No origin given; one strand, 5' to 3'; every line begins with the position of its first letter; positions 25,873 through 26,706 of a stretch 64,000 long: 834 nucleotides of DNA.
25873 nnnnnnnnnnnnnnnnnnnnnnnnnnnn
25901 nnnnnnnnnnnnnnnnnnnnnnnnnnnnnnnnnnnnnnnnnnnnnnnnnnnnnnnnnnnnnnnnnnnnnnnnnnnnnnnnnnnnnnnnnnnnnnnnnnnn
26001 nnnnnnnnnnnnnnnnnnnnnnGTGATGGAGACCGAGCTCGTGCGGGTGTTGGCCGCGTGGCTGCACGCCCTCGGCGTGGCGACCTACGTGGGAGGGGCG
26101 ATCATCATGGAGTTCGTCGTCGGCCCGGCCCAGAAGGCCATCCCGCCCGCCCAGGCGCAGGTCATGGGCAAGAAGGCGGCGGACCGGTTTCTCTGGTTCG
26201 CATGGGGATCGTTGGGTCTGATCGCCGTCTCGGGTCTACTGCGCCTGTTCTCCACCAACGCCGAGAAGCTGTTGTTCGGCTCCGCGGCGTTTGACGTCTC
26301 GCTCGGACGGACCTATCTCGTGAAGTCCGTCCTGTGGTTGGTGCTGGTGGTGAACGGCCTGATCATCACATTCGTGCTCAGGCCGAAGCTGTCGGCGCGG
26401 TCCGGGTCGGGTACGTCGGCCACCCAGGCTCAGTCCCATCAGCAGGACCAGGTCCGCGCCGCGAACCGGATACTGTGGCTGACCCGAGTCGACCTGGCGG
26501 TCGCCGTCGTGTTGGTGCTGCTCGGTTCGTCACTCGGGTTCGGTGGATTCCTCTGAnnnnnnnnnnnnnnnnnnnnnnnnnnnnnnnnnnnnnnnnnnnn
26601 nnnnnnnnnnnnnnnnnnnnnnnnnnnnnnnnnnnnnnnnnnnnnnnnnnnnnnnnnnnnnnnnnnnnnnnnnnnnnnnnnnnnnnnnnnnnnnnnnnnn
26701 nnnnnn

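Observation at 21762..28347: Alpha-1 is translationally coupled to a nitroreductase-like protein, two 4-TM paralogs and a truncated ANL protein: a possible new electron-transfer module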

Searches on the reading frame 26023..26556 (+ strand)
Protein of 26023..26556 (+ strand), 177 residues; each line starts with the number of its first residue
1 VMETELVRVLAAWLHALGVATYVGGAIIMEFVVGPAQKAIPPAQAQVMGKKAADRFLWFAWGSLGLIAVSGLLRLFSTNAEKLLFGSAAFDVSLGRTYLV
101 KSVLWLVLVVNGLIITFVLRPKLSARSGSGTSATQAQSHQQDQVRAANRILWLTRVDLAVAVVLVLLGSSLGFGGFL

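Call 6: search_protein_families(library=pfam, proteins=[window:26023-26556:+], max_evalue=0.01)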
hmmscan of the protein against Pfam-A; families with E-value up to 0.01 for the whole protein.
window:26023-26556:+ (177 aa): 2 families
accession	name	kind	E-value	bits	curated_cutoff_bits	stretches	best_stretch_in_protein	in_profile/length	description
PF05425.18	CopD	-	2.3e-08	34.8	32.1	1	52-170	3-104/105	Copper resistance protein D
PF13664.11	DUF4149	-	0.00048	20.8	24.6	1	18-125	2-95/102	Domain of unknown function (DUF4149)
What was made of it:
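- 26026..26556 (+): TMA: CopD-family 4-TM protein. It has an invariant His15 in TM1 and an invariant cytoplasmic loop, GPAQ............. Call 6 (PF05425, 34.8 bits against a cut-off of 32.1).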

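Call 8: search_protein_families(library=ncbifam, proteins=[window:26023-26556:+], max_evalue=0.01)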
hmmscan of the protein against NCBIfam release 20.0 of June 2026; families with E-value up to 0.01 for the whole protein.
window:26023-26556:+ (177 aa): 0 families

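Call 48: find_homologous_proteins(query=window:26023-26556:+, max_evalue=0.001)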
Query window:26023-26556:+ (177 aa): 96 proteins with E <= 0.001 among 1451 candidates.
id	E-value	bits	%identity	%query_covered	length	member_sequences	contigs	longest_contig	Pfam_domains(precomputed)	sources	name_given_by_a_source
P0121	5.7e-104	363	100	99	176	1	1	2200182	PF05425.19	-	-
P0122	7.1e-84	298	79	99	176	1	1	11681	PF05425.19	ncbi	-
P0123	1.9e-68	247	66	98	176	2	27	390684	PF05425.19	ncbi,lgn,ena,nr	ncbi:MAG: hypothetical protein JJLCMIEE_00010 [Acidimicrobiales bacterium]|nr:MAG: hypothetical prot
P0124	1.1e-66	242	66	98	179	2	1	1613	PF05425.19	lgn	-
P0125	2.2e-65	237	63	99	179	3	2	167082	PF05425.19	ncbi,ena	-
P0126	6.0e-65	236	63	99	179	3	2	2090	PF05425.19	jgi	jgi:uncharacterized membrane protein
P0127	1.5e-63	232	65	97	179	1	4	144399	PF05425.19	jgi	jgi:uncharacterized membrane protein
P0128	1.5e-63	231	65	99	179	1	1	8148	PF05425.19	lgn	-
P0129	2.2e-63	231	65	99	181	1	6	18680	PF05425.19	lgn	-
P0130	1.7e-62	228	61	98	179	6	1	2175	PF05425.19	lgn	-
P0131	1.9e-62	228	63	99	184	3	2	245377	PF05425.19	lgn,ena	-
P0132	3.2e-62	227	65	99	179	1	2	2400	PF05425.19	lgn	-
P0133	3.6e-62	227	64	98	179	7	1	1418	PF05425.19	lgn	-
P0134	5.4e-62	226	63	95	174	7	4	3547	PF05425.19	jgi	jgi:uncharacterized membrane protein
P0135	1.4e-61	225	63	99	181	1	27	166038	PF05425.19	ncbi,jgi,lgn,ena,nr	ncbi:MAG: CopD family protein [Microthrixaceae bacterium]|nr:CopD family protein [Microthrixaceae ba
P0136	3.5e-61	224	61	98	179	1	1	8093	PF05425.19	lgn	-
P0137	4.1e-61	224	62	99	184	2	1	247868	PF05425.19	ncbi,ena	-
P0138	6.9e-61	223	66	94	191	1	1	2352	PF05425.19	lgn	-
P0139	7.2e-61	223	61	98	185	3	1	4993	PF05425.19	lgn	-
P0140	8.0e-61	223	63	95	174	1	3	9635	PF05425.19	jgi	jgi:uncharacterized membrane protein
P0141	1.2e-60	222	60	98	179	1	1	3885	PF05425.19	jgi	jgi:uncharacterized membrane protein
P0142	1.9e-60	221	60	98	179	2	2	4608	PF05425.19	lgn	-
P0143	3.0e-60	221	61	98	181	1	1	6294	PF05425.19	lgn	-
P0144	3.3e-60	221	60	98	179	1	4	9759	PF05425.19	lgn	-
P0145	5.1e-60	220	64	98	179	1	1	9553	PF05425.19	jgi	jgi:uncharacterized membrane protein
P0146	8.9e-60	219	60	98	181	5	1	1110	PF05425.19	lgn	-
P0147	9.0e-60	219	62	95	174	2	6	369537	PF05425.19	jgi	jgi:uncharacterized membrane protein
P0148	7.4e-59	216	59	98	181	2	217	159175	PF05425.19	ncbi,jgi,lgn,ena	-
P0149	1.3e-58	215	61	95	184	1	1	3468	PF05425.19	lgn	-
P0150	1.9e-57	212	60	98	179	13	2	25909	PF05425.19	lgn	-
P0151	2.6e-57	211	61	98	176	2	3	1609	PF05425.19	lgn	-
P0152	6.0e-56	207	60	99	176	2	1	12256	PF05425.19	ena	-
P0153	1.7e-55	205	60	99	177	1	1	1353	PF05425.19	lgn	-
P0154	1.9e-55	205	60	99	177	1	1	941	PF05425.19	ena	-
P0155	2.1e-55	205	58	97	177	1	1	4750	PF05425.19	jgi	jgi:uncharacterized membrane protein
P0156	4.4e-55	204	61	96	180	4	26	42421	PF05425.19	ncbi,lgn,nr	ncbi:MAG: hypothetical protein DYH08_10435 [Actinobacteria bacterium ATB1]|nr:hypothetical protein [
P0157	1.7e-54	202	58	96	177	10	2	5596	PF05425.19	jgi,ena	jgi:uncharacterized membrane protein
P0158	2.8e-54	201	58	99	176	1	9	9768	PF05425.19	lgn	-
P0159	1.8e-53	199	55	92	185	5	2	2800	PF05425.19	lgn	-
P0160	8.5e-53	197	61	98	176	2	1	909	PF05425.19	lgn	-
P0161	1.2e-52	196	55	96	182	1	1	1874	PF05425.19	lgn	-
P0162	1.2e-52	196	55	98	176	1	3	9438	PF05425.19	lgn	-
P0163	3.0e-52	195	56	96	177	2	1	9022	PF05425.19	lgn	-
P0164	5.6e-52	194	58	99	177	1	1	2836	PF05425.19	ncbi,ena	-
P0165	8.5e-52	193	57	95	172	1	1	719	PF05425.19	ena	-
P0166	9.1e-52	193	57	95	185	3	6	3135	PF05425.19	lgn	-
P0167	2.0e-51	192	56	99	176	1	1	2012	PF05425.19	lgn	-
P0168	3.0e-51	192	57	98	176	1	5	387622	PF05425.19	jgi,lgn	-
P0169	1.3e-50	189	55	86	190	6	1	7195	PF05425.19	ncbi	-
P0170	2.3e-50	189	55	96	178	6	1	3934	PF05425.19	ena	-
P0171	6.2e-50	187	55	96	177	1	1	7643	PF05425.19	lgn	-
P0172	1.3e-49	186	56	99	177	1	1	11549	PF05425.19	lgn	-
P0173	2.4e-49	185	57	97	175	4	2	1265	PF05425.19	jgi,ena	-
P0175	1.2e-48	183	56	94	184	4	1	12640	PF05425.19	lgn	-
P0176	2.2e-47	179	51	98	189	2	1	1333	PF05425.19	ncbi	-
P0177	4.1e-47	178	54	95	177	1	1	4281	PF05425.19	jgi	jgi:uncharacterized membrane protein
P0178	2.7e-46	175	56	93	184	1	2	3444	PF05425.19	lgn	-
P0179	5.7e-46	174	56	96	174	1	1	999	PF05425.19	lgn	-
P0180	1.8e-45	173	54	93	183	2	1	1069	PF05425.19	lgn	-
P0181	4.2e-45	172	53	97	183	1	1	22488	PF05425.19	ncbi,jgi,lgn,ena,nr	ncbi:MAG: CopD family protein [Dehalococcoidia bacterium]|nr:CopD family protein [Dehalococcoidia ba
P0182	5.5e-45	171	53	92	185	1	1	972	PF05425.19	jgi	jgi:uncharacterized membrane protein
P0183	1.1e-44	170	54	99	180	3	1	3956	PF05425.19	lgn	-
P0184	1.3e-44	170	54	92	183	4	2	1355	PF05425.19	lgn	-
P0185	1.7e-44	170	51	98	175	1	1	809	PF05425.19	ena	-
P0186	3.4e-44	169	51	97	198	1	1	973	PF05425.19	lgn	-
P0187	5.2e-44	168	55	92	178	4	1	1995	PF05425.19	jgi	jgi:uncharacterized membrane protein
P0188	9.0e-44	167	52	85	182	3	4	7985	PF05425.19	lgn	-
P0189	9.8e-44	167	49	96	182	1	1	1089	PF05425.19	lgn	-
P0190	1.8e-43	166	52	96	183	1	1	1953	PF05425.19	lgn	-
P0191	2.7e-43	166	50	97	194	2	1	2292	PF05425.19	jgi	jgi:uncharacterized membrane protein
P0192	3.5e-43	165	46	98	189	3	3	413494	PF05425.19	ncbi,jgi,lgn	-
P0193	4.2e-43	165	54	95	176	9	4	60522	PF05425.19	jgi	-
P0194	8.0e-43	164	48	94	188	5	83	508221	PF05425.19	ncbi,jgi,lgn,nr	ncbi:MAG: CopD family protein [Acidimicrobiia bacterium]|nr:CopD family protein [Acidimicrobiia bact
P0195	9.6e-43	164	51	92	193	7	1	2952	PF05425.19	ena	-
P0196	9.7e-43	164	50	97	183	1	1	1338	PF05425.19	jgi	jgi:uncharacterized membrane protein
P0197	1.0e-42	164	51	98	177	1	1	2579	PF05425.19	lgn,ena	-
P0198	3.6e-42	162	48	94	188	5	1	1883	PF05425.19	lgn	-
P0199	3.8e-42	162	47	95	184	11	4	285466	PF05425.19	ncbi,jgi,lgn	jgi:uncharacterized membrane protein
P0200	2.7e-41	159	49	97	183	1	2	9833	PF05425.19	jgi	-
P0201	2.8e-41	159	50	95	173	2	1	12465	PF05425.19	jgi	jgi:uncharacterized membrane protein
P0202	6.7e-41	158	52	98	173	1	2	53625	PF05425.19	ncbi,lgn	-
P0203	9.6e-41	157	47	97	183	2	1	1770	PF05425.19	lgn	-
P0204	2.0e-40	156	49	97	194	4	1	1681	PF05425.19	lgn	-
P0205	1.4e-39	154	47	98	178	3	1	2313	PF05425.19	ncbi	-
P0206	1.4e-39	154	47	97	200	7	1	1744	PF05425.19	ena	-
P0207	5.0e-38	149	46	81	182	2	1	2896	PF05425.19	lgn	-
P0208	2.1e-37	147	47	93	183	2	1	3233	PF05425.19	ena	-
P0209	9.5e-37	144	46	94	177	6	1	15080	PF05425.19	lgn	-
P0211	9.3e-34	135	44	92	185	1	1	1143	PF05425.19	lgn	-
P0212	7.1e-32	129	48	77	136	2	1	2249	PF05425.19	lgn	-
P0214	1.5e-28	118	44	93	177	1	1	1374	PF05425.19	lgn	-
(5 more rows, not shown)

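Call 56: search_protein_families(library=pfam, alignment_id=A2, max_evalue=1)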
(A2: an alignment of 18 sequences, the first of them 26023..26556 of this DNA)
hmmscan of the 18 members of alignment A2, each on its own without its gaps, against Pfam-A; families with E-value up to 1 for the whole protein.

A. member 1, window:26023-26556:+ (177 aa): 4 families
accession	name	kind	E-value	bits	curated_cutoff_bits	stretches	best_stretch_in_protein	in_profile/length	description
PF05425.18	CopD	-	2.3e-08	34.8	32.1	1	52-170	3-104/105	Copper resistance protein D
PF13664.11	DUF4149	-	0.00048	20.8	24.6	1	18-125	2-95/102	Domain of unknown function (DUF4149)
PF01292.26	Ni_hydr_CYTB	-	0.13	12.5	30.1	1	25-83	74-130/179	Prokaryotic cytochrome b561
PF07584.16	BatA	-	0.84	10.5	25.9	0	103-166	9-74/77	Aerotolerance regulator N-terminal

B. families by the number of members that match (of 18 scanned): 14 families
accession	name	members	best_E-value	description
PF05425.18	CopD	18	5.3e-11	Copper resistance protein D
PF13664.11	DUF4149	10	0.00048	Domain of unknown function (DUF4149)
PF09980.14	DUF2214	5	0.00036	Predicted membrane protein (DUF2214)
PF01292.26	Ni_hydr_CYTB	2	0.0022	Prokaryotic cytochrome b561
PF10027.14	DUF2269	2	0.013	Predicted integral membrane protein (DUF2269)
PF11027.13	DUF2615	2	0.18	Protein of unknown function (DUF2615)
PF07584.16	BatA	2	0.73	Aerotolerance regulator N-terminal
PF00060.32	Lig_chan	1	0.044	Ligand-gated ion channel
PF07274.17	DUF1440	1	0.058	Protein of unknown function (DUF1440)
PF10907.13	DUF2749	1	0.1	Protein of unknown function (DUF2749)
PF21810.3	DUF6880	1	0.14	Family of unknown function (DUF6880)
PF07760.16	DUF1616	1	0.2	Protein of unknown function (DUF1616)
PF22865.1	MgtS-like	1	0.54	Small protein MgtS-like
PF02936.19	COX4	1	0.72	Cytochrome c oxidase subunit IV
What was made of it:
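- On CopD family PF05425 (TMA, TMB): Call 56: all 18 aligned members, including TMB, match CopD at E of 1 or less (best 5e-11).
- On NarGHI-type membrane-anchored complex: Only two members give weak Ni_hydr_CYTB hits (best E 0.002, call 56).
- Closest known: CopD / HemJ-like 4-TM membrane protein superfamily. Same: All 18 members tested match PF05425 at E of 1 or less (best E 5e-11), with weaker DUF4149 and DUF2214 matches (call 56).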

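Call 63: predict_structure(alignment_id=A2)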
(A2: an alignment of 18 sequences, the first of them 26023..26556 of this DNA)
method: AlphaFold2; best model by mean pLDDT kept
length: 177 residues; sequences in the alignment: 18
mean_pLDDT: 91.2   pTM: 0.83
mean pLDDT of the five models: 91.2, 90.3, 90.0, 89.9, 88.5
residues with pLDDT >= 90: 129; 70-90: 44; 50-70: 4; < 50: 0
segments of 3 or more residues with pLDDT < 50: none
pLDDT, mean of each block of 10 residues (from residue 1): 84 95 96 94 91 94 97 88 80 88 96 96 89 93 93 95 93 71
secondary structure, 60 per line:
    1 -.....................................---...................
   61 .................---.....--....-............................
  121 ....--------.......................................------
elements in order: H2-38 H42-77 H81-85 H88-91 H93-124 H133-171

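Call 65: fold_search(model_id=the predicted structure, library=pdb)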
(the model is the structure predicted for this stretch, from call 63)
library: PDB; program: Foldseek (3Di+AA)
matches with E <= 10: 111; with E <= 0.001: 0
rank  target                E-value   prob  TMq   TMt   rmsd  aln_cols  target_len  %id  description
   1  7xge_C                8.1e-01  0.41  0.32  0.34   9.1       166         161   16  Crystal structure of MCL-1 in complex with computationally designed inhibitor protein (released 2022-07-20)
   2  8w6e_B                8.9e-01  0.90  0.53  0.58   6.2       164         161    8  De novo design of HBC599 binder (released 2024-11-27)
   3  8otx_A                1.3e+00  0.23  0.32  0.07  16.2       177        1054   14  Cryo-EM structure of Strongylocentrotus purpuratus sperm-specific Na+/H+ exchanger SLC9C1 in nanodisc (released 2023-11-01)
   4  7xgf_A                1.5e+00  0.28  0.30  0.32   9.8       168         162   17  Crystal structure of BCL-xL in complex with computationally designed inhibitor protein (released 2022-07-20)
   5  6egc                  1.6e+00  0.21  0.28  0.33   9.6       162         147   14  Single-chain version of 2L4HC2_23 (PDB 5J0K) (released 2019-05-29)
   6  1kqf_C                1.8e+00  0.16  0.28  0.24  10.5       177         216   11  FORMATE DEHYDROGENASE N FROM E. COLI (released 2002-03-15)
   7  7tgh_3C               1.9e+00  0.60  0.52  0.24   8.9       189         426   16  Cryo-EM structure of respiratory super-complex CI+III2 from Tetrahymena thermophila (released 2022-04-06)
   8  7xge_E                2.0e+00  0.23  0.33  0.37   8.3       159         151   16  Crystal structure of MCL-1 in complex with computationally designed inhibitor protein (released 2022-07-20)
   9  7xgg_A                2.2e+00  0.23  0.35  0.37   8.4       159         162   14  Crystal structure of BCL-xL in complex with computationally designed inhibitor protein (released 2022-07-20)
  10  7xge_A                2.2e+00  0.23  0.34  0.35  10.1       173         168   13  Crystal structure of MCL-1 in complex with computationally designed inhibitor protein (released 2022-07-20)
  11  9tas                  2.7e+00  0.16  0.29  0.37   8.0       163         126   10  De novo photoenzyme photoABLE1 in complex with substrate (released 2026-03-25)
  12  3h2v_D                2.9e+00  0.10  0.24  0.24  12.3       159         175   12  Human raver1 RRM1 domain in complex with human vinculin tail domain Vt (released 2009-07-28)
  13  7sqc_1W               3.0e+00  0.12  0.29  0.22  28.2       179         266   15  Ciliary C1 central pair apparatus isolated from Chlamydomonas reinhardtii (released 2022-04-13)
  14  6s18_A                3.2e+00  0.10  0.23  0.27  12.7       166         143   11  Ligand binding domain of the P. putida receptor PcaY_PP in complex with glycerol (released 2020-10-21)
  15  3h2v_C                3.2e+00  0.10  0.25  0.26  11.0       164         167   12  Human raver1 RRM1 domain in complex with human vinculin tail domain Vt (released 2009-07-28)
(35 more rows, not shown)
